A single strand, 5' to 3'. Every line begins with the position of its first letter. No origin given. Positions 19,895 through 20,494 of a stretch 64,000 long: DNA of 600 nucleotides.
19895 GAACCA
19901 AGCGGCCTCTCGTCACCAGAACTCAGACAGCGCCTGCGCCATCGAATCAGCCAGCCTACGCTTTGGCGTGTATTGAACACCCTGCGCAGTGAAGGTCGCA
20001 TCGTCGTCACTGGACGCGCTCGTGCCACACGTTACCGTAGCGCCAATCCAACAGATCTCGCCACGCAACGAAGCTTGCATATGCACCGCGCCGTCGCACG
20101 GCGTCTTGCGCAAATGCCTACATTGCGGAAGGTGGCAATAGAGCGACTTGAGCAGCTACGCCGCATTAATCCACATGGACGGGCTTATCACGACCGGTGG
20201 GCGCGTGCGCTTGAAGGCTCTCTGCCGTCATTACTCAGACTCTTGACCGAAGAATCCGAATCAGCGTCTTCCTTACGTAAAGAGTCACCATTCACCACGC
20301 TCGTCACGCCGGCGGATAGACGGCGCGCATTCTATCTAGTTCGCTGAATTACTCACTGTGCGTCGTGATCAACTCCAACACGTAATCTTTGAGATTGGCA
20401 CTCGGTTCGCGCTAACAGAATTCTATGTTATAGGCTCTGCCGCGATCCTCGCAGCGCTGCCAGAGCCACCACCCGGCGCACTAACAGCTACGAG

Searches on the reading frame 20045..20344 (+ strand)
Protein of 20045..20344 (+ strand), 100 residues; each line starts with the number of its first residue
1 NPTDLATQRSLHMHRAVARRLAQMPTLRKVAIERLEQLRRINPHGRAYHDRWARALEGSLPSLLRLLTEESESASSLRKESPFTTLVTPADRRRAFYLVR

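Call 60: search_solved_structures(query=A4, max_evalue=10, show_alignments=2)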
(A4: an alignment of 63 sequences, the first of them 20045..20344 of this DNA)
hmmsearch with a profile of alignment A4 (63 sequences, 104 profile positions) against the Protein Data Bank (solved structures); distinct sequences matched with E-value up to 10: 11.
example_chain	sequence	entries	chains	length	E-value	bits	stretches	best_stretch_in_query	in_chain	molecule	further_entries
4uos_A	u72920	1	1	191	0.014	18.8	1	11-78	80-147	DESIGNED HELICAL BUNDLE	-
2w8p_A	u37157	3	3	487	0.25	14.7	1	22-72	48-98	SUCCINIC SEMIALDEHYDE DEHYDROGENASE MITOCHONDRIAL | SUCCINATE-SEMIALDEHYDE DEHYDROGENASE, MITOCHONDRIAL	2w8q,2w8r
2w8n_A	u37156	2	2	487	0.25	14.7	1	22-72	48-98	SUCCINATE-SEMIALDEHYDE DEHYDROGENASE, MITOCHONDRIAL | SUCCINIC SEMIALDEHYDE DEHYDROGENASE MITOCHONDRIAL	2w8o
7kuw_A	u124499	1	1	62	0.64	13.4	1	15-63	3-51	Sequence-Based Designed Protein nmt_0994_guided_02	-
3l6x_A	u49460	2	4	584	0.64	13.4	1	36-81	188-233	Catenin delta-1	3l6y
1yz7_A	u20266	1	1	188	0.79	13.1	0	54-81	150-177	Probable translation initiation factor 2 alpha subunit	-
9jix_A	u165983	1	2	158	0.82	13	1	54-87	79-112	De Novo Designed ATPase, PL2x4_2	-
9i38_A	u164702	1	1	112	1.1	12.6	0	30-60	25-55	m4D2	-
3edu_A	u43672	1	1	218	1.4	12.3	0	28-69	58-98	Spectrin beta chain, erythrocyte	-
4uxv_A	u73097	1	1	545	1.9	11.8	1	40-79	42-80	SEPTATION RING FORMATION REGULATOR EZRA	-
7rmx_A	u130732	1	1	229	4.3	10.7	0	23-46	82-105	Tunable symmetric protein, D_3_212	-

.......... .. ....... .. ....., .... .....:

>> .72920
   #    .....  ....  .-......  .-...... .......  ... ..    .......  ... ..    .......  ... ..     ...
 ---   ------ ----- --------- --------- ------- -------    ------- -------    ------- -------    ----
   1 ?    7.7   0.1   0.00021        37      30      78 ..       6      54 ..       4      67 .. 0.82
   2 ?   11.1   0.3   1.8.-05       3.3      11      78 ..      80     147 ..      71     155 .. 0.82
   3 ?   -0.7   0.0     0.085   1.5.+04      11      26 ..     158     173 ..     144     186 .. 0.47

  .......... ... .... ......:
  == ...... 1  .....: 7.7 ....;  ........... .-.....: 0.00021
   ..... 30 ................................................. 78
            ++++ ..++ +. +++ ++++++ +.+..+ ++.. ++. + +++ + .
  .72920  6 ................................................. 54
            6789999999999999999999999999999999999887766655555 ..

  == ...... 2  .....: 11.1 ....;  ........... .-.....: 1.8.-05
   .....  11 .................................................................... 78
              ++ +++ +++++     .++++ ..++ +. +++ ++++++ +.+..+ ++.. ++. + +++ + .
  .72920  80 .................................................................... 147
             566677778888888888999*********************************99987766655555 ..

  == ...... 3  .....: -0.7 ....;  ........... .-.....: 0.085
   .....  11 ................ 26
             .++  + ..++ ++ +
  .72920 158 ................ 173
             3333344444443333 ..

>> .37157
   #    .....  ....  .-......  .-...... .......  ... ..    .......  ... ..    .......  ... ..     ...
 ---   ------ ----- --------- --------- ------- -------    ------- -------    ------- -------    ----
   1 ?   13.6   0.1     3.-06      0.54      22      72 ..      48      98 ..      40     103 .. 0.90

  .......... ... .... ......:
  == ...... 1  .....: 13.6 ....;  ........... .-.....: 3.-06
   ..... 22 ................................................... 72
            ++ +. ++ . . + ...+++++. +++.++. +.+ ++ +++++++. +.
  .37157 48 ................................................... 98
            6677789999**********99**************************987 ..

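Call 62: search_protein_families(library=pfam, alignment_id=A4, max_evalue=10)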
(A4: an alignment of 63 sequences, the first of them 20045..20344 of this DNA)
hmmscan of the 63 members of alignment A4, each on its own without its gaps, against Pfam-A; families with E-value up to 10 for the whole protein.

A. member 1, window:20045-20344:+ (100 aa): 0 families

B. families by the number of members that match (of 63 scanned): 18 families
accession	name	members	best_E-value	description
PF17937.6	TetR_C_28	4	0.0067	Tetracyclin repressor-like, C-terminal domain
PF08852.17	DUF1822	2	0.0037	Protein of unknown function (DUF1822)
PF21793.2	DUF6877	2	0.095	Family of unknown function (DUF6877)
PF20005.5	fvmX7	1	0.0083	FtsH ternary system domain X7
PF07842.17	GCFC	1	0.0099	GC-rich sequence DNA-binding factor-like protein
PF00846.24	Hanta_nucleocap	1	0.017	Hantavirus nucleocapsid protein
PF07514.17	TraI_2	1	0.017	Putative helicase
PF08997.15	UCR_6-4kD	1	0.034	Ubiquinol-cytochrome C reductase complex, 6.4kD protein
PF18604.6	PreAtp-grasp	1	0.037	Pre ATP-grasp domain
PF14882.11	INT_rpt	1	0.038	Integrase repeat unit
PF21351.2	TetR_C_41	1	0.043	Tetracyclin repressor-like, C-terminal domain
PF13936.12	HTH_38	1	0.048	Helix-turn-helix domain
PF09937.14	DUF2169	1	0.06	Uncharacterized protein conserved in bacteria (DUF2169)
PF17920.6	TetR_C_16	1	0.061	Tetracyclin repressor-like, C-terminal domain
PF00831.28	Ribosomal_L29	1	0.12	Ribosomal L29 protein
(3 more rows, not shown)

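Call 70: find_homologous_proteins(query=A4, max_evalue=0.001)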
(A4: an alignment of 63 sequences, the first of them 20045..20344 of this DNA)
Query A4 (63 sequences) (100 aa, profile of the alignment): 1831 proteins with E <= 0.001 among 4065 candidates; the best 120 are listed.
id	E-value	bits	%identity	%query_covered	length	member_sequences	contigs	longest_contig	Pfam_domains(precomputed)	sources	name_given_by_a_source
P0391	1.9e-36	142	38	92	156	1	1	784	-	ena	-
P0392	2.4e-36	142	35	89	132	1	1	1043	-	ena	-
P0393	2.4e-36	142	32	96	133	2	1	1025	-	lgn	-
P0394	2.8e-36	142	38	88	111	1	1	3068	-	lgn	-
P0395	3.1e-36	141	32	92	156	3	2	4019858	-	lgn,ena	-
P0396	3.5e-36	141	33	92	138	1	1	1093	-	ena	-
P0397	3.5e-36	141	34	92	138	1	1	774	-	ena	-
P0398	3.7e-36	141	35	92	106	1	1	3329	-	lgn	-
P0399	3.9e-36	141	33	92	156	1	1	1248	-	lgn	-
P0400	3.9e-36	141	37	92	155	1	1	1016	-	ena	-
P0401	4.4e-36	141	36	96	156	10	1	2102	-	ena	-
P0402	4.4e-36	141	36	96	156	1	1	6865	-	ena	-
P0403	4.5e-36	141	38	92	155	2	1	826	-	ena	-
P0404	5.0e-36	141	39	92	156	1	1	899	-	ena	-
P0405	5.0e-36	141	39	92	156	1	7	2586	-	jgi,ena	jgi:hypothetical protein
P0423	1.0e-35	140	37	96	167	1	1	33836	-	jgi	jgi:hypothetical protein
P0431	1.4e-35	139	34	84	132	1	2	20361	-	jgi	jgi:hypothetical protein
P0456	2.5e-35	139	34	84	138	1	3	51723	-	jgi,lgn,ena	-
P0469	3.2e-35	138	37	88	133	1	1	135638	-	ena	-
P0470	3.3e-35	138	30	92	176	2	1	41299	-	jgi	jgi:hypothetical protein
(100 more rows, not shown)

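Call 71: find_encoding_contigs(protein=P0395, flank=2500, max_places=2)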
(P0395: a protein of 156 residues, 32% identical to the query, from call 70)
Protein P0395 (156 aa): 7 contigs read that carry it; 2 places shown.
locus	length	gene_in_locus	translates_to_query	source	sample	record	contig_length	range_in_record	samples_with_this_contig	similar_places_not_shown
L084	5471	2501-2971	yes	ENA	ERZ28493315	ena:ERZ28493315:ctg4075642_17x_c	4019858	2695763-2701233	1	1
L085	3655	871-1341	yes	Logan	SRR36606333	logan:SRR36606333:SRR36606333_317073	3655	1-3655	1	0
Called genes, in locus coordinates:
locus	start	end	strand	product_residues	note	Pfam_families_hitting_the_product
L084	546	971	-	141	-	-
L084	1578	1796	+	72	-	PF10049:DUF2283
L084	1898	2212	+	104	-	-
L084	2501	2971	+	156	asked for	-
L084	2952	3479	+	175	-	PF19502:DUF6036 (weak)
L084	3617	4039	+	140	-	PF07366:SnoaL, PF12680:SnoaL_2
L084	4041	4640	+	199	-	PF00440:TetR_N (weak)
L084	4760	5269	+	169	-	-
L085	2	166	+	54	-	?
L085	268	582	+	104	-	-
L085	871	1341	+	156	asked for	-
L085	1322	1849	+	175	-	PF19502:DUF6036 (weak)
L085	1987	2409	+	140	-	PF07366:SnoaL, PF12680:SnoaL_2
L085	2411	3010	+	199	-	PF00440:TetR_N (weak)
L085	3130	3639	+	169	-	-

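Call 72: find_encoding_contigs(protein=P0469, flank=2500, max_places=2)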
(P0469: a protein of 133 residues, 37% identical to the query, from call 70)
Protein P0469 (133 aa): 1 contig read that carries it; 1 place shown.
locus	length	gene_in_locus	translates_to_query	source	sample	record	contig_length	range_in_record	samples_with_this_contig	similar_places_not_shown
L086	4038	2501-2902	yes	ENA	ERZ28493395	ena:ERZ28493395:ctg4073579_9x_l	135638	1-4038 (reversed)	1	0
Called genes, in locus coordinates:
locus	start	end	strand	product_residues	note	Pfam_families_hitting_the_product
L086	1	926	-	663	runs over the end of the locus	PF09848:SLFN-g3_helicase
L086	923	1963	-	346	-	PF13395:HNH_4 (faint)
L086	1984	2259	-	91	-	-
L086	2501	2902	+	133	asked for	-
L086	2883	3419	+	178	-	PF19502:DUF6036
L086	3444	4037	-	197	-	?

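Call 73: find_encoding_contigs(protein=P0456, flank=2500, max_places=2)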
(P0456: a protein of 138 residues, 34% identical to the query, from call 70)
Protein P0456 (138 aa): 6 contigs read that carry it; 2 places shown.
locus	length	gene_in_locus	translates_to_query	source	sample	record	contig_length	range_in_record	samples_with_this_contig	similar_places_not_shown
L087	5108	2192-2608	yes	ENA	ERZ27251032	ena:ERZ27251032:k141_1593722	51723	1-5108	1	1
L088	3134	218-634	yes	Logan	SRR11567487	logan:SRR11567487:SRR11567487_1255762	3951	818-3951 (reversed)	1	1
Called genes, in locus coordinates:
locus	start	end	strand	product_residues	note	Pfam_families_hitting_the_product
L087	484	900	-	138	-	-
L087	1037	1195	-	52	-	-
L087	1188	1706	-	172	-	-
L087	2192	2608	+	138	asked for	-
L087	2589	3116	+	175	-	PF19502:DUF6036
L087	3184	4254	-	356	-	PF04893:Yip1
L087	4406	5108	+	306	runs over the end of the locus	PF00491:Arginase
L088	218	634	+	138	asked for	-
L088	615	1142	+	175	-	PF19502:DUF6036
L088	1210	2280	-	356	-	PF04893:Yip1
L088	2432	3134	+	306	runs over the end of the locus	PF00491:Arginase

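Call 74: find_encoding_contigs(protein=P0470, flank=2500, max_places=2)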
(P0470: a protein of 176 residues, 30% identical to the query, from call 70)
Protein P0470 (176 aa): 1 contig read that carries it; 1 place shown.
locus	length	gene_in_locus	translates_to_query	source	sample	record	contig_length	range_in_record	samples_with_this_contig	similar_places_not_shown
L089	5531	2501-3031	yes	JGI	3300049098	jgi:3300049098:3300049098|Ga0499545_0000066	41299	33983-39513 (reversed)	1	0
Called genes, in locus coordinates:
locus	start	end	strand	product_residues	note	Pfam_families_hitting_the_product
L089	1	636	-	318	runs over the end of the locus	PF13409:GST_N_2, PF13410:GST_C_2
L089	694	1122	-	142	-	PF07681:DoxX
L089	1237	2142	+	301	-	PF00126:HTH_1, PF03466:LysR_substrate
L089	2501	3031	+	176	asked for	-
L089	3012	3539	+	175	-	PF19502:DUF6036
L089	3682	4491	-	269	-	PF13276:HTH_21, PF00665:rve, PF13683:rve_3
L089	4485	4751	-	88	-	PF01527:HTH_Tnp_1, PF13384:HTH_23 (weak), PF13518:HTH_28 (weak)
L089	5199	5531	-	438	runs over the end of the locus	PF13584:BatD (faint)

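Call 75: find_encoding_contigs(protein=P0423, flank=2500, max_places=2)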
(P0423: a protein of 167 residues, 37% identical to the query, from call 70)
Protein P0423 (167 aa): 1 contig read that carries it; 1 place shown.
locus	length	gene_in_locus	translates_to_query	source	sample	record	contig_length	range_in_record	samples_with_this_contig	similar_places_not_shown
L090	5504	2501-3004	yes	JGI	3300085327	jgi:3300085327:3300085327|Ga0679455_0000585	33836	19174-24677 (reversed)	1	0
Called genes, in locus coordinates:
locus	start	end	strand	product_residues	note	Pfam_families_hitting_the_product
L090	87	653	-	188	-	PF08937:ThsB_TIR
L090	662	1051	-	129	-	PF00190:Cupin_1 (weak), PF02311:AraC_binding (weak), PF07883:Cupin_2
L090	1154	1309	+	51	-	-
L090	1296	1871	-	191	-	PF08937:ThsB_TIR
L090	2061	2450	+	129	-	PF10049:DUF2283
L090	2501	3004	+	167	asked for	-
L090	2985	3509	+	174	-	PF19502:DUF6036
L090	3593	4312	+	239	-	-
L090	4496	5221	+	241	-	PF01863:YgjP-like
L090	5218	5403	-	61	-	-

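Call 76: find_encoding_contigs(protein=P0431, flank=2500, max_places=2)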
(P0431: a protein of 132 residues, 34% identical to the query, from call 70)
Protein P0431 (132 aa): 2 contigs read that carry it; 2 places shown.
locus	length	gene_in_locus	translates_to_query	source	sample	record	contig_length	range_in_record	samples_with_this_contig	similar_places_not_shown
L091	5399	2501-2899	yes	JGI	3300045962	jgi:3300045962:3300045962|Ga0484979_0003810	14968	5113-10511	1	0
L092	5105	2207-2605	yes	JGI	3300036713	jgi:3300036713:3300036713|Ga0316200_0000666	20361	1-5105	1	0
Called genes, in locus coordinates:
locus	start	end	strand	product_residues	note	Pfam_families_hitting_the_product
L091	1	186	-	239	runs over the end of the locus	PF00027:cNMP_binding, PF13545:HTH_Crp_2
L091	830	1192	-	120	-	-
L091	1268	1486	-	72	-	-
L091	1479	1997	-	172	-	-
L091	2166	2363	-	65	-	-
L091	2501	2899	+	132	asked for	-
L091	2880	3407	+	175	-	PF19502:DUF6036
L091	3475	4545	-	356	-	PF04893:Yip1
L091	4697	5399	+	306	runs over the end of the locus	PF00491:Arginase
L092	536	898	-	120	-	-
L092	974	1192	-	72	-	-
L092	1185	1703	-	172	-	-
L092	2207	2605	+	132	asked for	-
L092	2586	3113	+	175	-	PF19502:DUF6036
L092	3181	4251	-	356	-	PF04893:Yip1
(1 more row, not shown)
